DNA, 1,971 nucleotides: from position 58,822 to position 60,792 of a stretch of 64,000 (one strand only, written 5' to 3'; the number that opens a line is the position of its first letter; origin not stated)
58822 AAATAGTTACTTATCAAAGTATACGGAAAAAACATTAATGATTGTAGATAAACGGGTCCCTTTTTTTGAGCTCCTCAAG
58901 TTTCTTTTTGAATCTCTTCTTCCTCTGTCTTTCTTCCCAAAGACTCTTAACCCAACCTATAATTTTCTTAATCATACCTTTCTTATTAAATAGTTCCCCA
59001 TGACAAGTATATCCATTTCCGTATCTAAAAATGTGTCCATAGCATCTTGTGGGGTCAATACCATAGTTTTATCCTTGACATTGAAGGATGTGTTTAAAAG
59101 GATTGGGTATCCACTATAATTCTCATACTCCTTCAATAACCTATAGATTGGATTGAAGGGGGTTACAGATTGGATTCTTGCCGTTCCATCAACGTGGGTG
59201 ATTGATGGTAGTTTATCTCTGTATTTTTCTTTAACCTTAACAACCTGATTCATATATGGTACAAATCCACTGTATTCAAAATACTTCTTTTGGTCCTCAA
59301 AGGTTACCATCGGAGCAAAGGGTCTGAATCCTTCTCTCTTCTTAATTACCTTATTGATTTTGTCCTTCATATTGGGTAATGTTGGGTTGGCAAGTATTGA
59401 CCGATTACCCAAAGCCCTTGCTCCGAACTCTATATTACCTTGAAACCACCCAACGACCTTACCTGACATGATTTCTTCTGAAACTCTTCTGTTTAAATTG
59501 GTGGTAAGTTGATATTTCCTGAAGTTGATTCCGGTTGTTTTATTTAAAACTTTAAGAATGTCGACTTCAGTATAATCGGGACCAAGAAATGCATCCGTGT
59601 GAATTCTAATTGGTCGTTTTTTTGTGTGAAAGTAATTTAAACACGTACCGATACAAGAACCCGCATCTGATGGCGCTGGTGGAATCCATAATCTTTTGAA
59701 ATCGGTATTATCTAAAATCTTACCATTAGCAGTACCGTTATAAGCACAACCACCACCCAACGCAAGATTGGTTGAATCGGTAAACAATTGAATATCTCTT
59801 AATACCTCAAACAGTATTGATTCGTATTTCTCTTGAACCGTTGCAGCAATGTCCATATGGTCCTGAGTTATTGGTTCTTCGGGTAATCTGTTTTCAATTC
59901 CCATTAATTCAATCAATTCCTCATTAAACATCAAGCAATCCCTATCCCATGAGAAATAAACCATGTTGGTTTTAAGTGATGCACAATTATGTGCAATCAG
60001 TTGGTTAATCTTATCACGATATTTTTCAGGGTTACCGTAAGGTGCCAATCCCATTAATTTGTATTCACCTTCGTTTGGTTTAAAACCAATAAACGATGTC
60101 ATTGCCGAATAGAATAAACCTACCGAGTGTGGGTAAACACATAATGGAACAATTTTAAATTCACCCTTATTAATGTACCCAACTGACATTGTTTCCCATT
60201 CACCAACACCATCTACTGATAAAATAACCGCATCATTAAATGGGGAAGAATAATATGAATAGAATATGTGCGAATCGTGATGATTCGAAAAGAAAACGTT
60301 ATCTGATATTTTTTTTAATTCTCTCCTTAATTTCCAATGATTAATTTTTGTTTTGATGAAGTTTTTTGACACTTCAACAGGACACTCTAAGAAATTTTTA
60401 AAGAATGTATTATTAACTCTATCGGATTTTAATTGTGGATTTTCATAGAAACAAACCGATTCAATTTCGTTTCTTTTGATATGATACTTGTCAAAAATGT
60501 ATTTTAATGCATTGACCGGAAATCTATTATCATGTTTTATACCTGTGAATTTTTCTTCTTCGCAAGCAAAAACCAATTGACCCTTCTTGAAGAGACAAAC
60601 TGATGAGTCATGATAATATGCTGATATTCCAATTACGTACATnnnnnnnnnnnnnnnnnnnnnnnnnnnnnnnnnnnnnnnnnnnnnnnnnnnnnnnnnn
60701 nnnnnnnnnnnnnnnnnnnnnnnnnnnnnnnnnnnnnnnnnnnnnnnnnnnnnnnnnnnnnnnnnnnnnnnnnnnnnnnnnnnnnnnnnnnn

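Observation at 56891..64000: Second sugar-tailoring cluster (carbamoyltransferase, nucleotide-sugar dehydrogenase, two SGNH-like paralogs) plus two Cys-rich proteins upstream of the fibre gene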

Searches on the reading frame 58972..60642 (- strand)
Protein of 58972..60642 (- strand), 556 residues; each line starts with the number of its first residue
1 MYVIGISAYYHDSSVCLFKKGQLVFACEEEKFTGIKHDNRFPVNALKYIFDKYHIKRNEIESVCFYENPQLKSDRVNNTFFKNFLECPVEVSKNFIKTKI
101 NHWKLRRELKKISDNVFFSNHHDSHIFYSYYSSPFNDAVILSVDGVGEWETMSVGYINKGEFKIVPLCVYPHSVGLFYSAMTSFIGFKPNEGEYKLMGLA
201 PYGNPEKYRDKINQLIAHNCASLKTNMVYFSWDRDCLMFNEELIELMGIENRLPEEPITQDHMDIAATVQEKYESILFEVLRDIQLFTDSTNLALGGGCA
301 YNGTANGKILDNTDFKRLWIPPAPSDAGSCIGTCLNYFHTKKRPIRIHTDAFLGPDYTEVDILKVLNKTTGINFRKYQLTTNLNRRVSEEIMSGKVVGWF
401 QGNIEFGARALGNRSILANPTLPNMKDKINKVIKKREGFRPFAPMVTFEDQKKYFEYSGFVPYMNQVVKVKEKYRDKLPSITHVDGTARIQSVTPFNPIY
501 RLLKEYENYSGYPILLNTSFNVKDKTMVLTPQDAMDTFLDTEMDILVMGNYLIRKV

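Call 3: search_protein_families(library=pfam, proteins=[window:58972-60642:-], max_evalue=0.1)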
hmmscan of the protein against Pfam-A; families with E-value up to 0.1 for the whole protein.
window:58972-60642:- (556 aa): 3 families
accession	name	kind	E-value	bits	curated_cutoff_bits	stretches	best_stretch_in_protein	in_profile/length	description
PF02543.21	Carbam_trans_N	-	1.4e-65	222.5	24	1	3-333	2-344/346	Carbamoyltransferase N-terminus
PF16861.10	Carbam_trans_C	-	3.2e-63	212.7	27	1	389-555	2-170/170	Carbamoyltransferase C-terminus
PF01300.24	Sua5_yciO_yrdC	-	0.08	12.9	25.1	0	434-551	36-155/178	Telomere recombination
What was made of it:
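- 58972..60642 (-): C556: O-carbamoyltransferase of the TobZ/NodU/CmcH family. Pfam PF02543 1.4e-65 and PF16861 3.2e-63 (call 3).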

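Call 4: search_protein_families(library=phrogs, proteins=[window:58972-60642:-], max_evalue=0.01)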
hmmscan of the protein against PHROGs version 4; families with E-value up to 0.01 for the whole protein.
window:58972-60642:- (556 aa): 2 families
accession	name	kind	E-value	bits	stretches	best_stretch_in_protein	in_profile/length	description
phrog_1601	-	moron, auxiliary metabolic gene and host takeover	1.4e-118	398.2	1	1-554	1-527/528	Nol-like carbamoyltransferase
phrog_20469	-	moron, auxiliary metabolic gene and host takeover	1.1e-27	98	1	387-545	7-168/181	Nol-like carbamoyltransferase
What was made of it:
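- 58972..60642 (-): PHROG 1601 1.4e-118 (call 4).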

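Call 6: search_dna_similar(query=window:58972-60642:-, collection=phages, mode=protein, max_rows=30)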
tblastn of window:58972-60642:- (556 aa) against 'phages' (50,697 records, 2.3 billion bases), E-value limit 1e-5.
Records with a match: 148; places in all: 173; records where one place covers at least 80% of the query: 50.
Best place of each record, by identity: <60% 148.
By first word of the organism name: Synechococcus 98; Cyanophage 11; Marine 9; Prochlorococcus 8; Bacteroides 6; Xanthomonas 4; Acinetobacter 4; Pelagibacter 3; Stenotrophomonas 2; Ralstonia 1; and 2 more.
By host as written in the record: - 70; Synechococcus sp. 16; Synechococcus sp. WH8102 8; Synechococcus sp. WH7803 7; Synechococcus 5; Synechococcus sp. WH 7803 4; Synechococcus sp. WH8109 4; Prochlorococcus sp. NATL1A 4; and 20 more.
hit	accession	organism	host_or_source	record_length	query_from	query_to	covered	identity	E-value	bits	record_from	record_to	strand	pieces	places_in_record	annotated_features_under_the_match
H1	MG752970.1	Ralstonia phage RsoM2USA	Ralstonia solanacearum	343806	1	534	96%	33.6%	1e-62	229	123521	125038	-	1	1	hypothetical protein (x2)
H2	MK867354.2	Synechococcus phage S-SCSM1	Synechococcus sp. WH 7803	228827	1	555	100%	30.2%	2e-44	175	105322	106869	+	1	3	carbamoyl transferase | mannose-6-phosphate isomerase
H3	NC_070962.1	Synechococcus phage S-SCSM1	Synechococcus sp. WH 7803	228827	1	555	100%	30.2%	2e-44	175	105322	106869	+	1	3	Nol-like carbamoyltransferase | mannose-6-phosphate isomerase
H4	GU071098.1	Synechococcus phage S-SSM7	Synechococcus sp. WH8109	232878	8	555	99%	29.9%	1e-52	199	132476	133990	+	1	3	carbamoyltransferase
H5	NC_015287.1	Synechococcus phage S-SSM7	Synechococcus sp. WH8109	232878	8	555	99%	29.9%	1e-52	199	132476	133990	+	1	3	Nol-like carbamoyltransferase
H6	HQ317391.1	Cyanophage S-SSM6a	Synechococcus sp. WH8109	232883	8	555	99%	29.9%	1e-52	199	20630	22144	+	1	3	carbamoyltransferase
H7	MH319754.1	Marine virus AG-345-L05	single cell amplified by WGA-X; seawater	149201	8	555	99%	29.6%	1e-57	214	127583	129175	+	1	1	record has no annotation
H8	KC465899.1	Pelagibacter phage HTVC008M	Candidatus Pelagibacter ubique HTCC1062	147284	3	555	99%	29.2%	2e-52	199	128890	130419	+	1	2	carbamoyltransferase | NH(3)-dependent NAD+ synthetase NadE | methyltransferase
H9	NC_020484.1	Pelagibacter phage HTVC008M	Candidatus Pelagibacter ubique HTCC1062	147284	3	555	99%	29.2%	2e-52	199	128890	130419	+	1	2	Nol-like carbamoyltransferase | NAD synthetase | methyltransferase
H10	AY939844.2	Prochlorococcus phage P-SSM2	Prochlorococcus sp. NATL1A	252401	11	548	97%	29.7%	2e-49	190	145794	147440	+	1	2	nol: Nol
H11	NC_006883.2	Prochlorococcus phage P-SSM2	Prochlorococcus sp. NATL1A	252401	11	548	97%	29.7%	2e-49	190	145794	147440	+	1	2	nol: Nol-like carbamoyltransferase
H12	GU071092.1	Prochlorococcus phage P-SSM2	-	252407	11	548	97%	29.7%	2e-49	190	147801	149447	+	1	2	carbamoyltransferase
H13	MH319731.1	Marine virus AG-345-E02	single cell amplified by WGA-X; seawater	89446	11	548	97%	29.4%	7e-50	191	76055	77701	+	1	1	record has no annotation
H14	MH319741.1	Marine virus AG-345-E15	single cell amplified by WGA-X; seawater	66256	119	555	79%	35.1%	8e-56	209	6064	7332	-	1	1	record has no annotation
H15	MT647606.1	Pelagibacter phage Mosig EXVC030M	Candidatus Pelagibacter ubique HTCC1062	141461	112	555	80%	34.1%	5e-56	209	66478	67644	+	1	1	putative carbamoyltransferase | putative methyltransferase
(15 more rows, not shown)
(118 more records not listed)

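Call 10: find_encoding_contigs(protein=window:58972-60642:-, flank=10000, max_places=6)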
Protein window:58972-60642:- (556 aa): 1 contig read that carries it; 1 place shown.
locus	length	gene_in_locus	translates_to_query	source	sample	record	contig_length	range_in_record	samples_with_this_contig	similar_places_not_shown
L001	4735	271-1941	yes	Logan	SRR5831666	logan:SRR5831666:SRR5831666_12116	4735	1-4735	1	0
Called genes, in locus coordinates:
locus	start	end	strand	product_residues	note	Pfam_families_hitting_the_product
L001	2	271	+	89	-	?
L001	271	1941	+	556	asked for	PF02543:Carbam_trans_N, PF16861:Carbam_trans_C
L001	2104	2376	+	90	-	-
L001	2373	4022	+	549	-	-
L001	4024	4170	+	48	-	-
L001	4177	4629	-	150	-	-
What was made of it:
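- Tried and rejected: A look-up of the exact CT protein returned only a 4.7-kb contig (call 10).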

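Call 27: search_solved_structures(query=window:58972-60642:-, max_evalue=0.001, show_alignments=1)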
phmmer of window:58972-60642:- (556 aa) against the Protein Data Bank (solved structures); distinct sequences matched with E-value up to 0.001: 12.
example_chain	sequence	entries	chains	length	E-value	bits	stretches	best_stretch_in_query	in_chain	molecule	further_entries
9s2t_A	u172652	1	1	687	1.1e-86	294.8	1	8-555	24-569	Decarbamoylnovobiocin carbamoyltransferase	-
7vyj_A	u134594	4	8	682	1.1e-79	271.7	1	8-554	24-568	GdmN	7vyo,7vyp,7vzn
7vx0_A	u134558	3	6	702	1.2e-79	271.6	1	8-554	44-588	GdmN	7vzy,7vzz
7vzq_A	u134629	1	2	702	2.1e-79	270.7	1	9-554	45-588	GdmN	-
7vzu_A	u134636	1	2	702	3e-79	270.2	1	8-554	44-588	GdmN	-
7xb6_A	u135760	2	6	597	3.4e-71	243.7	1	119-555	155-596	Carbamoyltransferase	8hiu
3ver_A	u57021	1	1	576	6.1e-64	219.7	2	261-555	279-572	O-carbamoyltransferase TobZ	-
3vf4_A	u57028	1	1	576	1.6e-63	218.3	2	261-555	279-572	O-carbamoyltransferase TobZ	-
3vf2_A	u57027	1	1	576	2.2e-63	217.9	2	261-555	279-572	O-carbamoyltransferase TobZ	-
3vez_A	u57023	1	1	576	4.1e-63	217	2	261-555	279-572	O-carbamoyltransferase TobZ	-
3ven_A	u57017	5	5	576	4.1e-63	217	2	261-555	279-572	O-carbamoyltransferase TobZ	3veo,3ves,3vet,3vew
3vex_A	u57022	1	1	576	5e-63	216.7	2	261-555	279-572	O-carbamoyltransferase TobZ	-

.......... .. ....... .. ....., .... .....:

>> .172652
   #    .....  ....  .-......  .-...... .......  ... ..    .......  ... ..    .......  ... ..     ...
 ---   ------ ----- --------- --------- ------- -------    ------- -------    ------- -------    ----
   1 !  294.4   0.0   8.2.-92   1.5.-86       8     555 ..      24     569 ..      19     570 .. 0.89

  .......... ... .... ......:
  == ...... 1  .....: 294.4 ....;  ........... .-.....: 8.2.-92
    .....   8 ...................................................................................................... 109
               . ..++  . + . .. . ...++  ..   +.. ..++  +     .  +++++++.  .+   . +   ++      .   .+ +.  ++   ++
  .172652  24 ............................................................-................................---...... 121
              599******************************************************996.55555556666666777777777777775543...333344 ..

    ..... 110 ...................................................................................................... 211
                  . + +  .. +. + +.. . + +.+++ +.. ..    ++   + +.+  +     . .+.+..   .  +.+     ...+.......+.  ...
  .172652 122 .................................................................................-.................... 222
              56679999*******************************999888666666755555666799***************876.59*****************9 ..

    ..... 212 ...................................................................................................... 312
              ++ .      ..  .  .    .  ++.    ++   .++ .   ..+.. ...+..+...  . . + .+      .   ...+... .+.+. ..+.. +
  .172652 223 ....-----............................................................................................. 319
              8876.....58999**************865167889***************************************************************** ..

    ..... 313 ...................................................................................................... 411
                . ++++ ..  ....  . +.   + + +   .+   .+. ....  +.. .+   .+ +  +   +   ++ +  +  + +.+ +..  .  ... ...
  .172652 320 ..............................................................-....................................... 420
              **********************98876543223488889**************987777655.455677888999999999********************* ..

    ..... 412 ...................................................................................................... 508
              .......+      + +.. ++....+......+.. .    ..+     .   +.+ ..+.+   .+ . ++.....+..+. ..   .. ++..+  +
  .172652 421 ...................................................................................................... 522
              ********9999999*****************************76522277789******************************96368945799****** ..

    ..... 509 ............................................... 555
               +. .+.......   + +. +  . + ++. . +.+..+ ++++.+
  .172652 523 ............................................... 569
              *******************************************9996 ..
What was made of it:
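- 58972..60642 (-): PDB sequence hits: NovN 1e-86, GdmN 1e-79, TobZ about 1e-63 (call 27).
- The CT's best solved relatives tailor antibiotics (NovN, GdmN, TobZ), not polysaccharides (call 27). The CT's closest solved relatives are antibiotic-tailoring enzymes (call 27).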

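Call 30: search_protein_families(library=ncbifam, proteins=[window:58972-60642:-], max_evalue=0.01)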
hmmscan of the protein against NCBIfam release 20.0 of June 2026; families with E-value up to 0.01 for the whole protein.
window:58972-60642:- (556 aa): 1 family
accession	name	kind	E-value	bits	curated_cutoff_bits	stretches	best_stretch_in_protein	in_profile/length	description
NF041651.1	nodul_NodU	equivalog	8.8e-42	143.6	1000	1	279-526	291-528/556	nodulation protein NodU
